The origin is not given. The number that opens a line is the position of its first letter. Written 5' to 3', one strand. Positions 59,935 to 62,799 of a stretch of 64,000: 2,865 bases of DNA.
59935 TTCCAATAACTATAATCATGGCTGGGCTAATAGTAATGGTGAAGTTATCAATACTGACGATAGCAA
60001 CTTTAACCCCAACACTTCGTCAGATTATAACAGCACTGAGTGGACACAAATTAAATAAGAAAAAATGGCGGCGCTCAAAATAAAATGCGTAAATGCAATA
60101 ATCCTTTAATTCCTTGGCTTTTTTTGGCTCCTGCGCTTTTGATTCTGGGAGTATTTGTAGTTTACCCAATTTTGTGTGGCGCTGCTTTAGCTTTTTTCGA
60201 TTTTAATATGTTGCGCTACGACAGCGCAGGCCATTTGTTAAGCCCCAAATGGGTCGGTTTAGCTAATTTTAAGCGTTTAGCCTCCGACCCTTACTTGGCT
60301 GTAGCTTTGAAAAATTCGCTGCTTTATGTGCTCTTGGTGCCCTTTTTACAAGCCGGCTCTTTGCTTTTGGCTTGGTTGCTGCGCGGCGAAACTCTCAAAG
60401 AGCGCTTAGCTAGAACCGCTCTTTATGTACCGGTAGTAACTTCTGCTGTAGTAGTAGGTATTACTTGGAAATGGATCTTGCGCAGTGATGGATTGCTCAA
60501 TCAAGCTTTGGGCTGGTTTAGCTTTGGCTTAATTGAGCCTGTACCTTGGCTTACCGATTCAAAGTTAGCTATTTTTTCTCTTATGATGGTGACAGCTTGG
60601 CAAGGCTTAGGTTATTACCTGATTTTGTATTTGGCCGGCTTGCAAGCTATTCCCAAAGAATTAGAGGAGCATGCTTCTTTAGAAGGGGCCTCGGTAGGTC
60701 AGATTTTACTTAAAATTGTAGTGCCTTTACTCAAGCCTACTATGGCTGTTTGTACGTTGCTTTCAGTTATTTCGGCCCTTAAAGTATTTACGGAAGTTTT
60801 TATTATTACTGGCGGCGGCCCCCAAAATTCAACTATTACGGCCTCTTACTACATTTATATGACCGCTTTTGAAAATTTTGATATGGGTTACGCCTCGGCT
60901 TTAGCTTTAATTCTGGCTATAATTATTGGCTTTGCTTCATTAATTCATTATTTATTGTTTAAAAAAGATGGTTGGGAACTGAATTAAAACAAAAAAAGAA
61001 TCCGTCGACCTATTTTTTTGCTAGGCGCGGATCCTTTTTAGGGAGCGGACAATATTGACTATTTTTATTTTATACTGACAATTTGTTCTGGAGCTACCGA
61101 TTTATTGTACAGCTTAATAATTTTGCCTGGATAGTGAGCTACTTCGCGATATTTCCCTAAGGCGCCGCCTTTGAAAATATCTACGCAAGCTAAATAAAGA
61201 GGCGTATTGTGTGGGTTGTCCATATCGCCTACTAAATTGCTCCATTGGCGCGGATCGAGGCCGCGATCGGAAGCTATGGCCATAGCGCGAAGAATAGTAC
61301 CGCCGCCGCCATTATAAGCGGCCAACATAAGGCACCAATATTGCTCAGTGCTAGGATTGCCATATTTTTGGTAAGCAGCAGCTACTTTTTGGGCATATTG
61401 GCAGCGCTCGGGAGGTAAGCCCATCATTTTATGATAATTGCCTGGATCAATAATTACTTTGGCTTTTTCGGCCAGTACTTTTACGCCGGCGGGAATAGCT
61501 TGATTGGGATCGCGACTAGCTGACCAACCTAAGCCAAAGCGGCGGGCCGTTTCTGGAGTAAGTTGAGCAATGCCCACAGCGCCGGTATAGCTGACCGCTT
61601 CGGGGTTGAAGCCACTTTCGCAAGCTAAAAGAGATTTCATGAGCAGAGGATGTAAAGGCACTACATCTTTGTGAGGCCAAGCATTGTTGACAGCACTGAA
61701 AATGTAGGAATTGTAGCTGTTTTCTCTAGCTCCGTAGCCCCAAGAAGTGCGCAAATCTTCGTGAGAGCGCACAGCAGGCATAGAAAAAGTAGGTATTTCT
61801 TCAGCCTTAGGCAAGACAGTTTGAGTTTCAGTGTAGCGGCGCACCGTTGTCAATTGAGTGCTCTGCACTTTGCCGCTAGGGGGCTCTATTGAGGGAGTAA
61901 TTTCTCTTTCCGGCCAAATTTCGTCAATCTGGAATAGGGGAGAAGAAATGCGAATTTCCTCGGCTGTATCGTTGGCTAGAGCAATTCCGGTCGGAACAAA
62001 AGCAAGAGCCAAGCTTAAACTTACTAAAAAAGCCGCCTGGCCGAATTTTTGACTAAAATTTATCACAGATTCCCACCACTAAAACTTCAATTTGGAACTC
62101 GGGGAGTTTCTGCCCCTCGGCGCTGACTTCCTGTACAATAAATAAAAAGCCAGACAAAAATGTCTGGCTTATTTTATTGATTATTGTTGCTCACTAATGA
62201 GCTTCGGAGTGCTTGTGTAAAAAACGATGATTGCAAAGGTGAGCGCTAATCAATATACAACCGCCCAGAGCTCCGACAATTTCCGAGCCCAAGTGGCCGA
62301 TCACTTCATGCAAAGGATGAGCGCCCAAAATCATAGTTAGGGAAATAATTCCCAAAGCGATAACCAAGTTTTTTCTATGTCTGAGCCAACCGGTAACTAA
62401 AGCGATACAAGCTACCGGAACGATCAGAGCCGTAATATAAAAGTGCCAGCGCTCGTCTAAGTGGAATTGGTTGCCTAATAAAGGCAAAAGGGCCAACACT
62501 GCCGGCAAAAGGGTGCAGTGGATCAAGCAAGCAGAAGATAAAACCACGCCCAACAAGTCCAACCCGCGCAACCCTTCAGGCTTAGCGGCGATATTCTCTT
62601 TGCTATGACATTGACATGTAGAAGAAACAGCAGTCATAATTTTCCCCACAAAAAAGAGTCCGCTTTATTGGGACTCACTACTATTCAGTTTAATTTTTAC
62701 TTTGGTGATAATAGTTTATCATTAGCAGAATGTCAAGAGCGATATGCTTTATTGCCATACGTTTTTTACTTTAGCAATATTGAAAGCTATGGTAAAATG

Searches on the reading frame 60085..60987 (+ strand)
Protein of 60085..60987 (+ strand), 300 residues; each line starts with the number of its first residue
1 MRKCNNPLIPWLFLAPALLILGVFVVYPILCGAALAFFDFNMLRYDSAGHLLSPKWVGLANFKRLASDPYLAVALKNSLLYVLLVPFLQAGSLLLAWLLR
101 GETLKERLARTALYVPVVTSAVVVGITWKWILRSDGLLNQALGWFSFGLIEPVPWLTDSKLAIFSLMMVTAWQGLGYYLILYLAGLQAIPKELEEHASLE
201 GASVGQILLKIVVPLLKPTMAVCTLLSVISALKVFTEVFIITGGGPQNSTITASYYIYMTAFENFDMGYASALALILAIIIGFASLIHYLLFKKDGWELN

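Call 53: search_protein_families(library=pfam, proteins=[window:60085-60987:+], max_evalue=0.00001)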
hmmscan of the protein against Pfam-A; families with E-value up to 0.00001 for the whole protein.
window:60085-60987:+ (300 aa): 1 family
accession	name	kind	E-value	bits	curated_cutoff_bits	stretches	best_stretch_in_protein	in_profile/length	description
PF00528.27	BPD_transp_1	-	1.9e-15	57.5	26.4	1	106-292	17-179/184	Binding-protein-dependent transport system inner membrane component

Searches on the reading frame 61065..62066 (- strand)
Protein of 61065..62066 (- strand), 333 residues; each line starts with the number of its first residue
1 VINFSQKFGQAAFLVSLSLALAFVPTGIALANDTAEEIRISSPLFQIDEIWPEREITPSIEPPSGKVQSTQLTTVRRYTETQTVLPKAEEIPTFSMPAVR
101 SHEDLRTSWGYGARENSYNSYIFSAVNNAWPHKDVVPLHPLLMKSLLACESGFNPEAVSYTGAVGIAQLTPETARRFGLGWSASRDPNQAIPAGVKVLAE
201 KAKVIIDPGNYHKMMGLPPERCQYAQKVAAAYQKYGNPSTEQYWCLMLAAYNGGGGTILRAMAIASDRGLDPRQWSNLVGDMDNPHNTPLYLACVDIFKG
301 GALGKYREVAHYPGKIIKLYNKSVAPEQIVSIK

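Call 53: search_protein_families(library=pfam, proteins=[window:61065-62066:-], max_evalue=0.00001)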
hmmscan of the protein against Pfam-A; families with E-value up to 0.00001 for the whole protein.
window:61065-62066:- (333 aa): 1 family
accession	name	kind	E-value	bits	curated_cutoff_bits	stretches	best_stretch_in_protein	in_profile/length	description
PF01464.25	SLT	-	2.2e-17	63.1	21.3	1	141-267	15-110/117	Transglycosylase SLT domain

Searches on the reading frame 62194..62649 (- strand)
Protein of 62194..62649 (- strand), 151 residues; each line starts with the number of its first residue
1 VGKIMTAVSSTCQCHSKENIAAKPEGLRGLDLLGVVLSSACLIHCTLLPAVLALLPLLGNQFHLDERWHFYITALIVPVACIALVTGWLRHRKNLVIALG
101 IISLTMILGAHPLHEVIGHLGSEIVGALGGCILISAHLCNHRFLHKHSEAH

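Call 53: search_protein_families(library=pfam, proteins=[window:62194-62649:-], max_evalue=0.00001)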
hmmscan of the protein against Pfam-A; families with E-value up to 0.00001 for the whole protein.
window:62194-62649:- (151 aa): 1 family
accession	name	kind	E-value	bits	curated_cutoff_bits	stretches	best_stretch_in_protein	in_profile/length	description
PF03203.19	MerC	-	1e-23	84.4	27.6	1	31-142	1-108/108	MerC mercury resistance protein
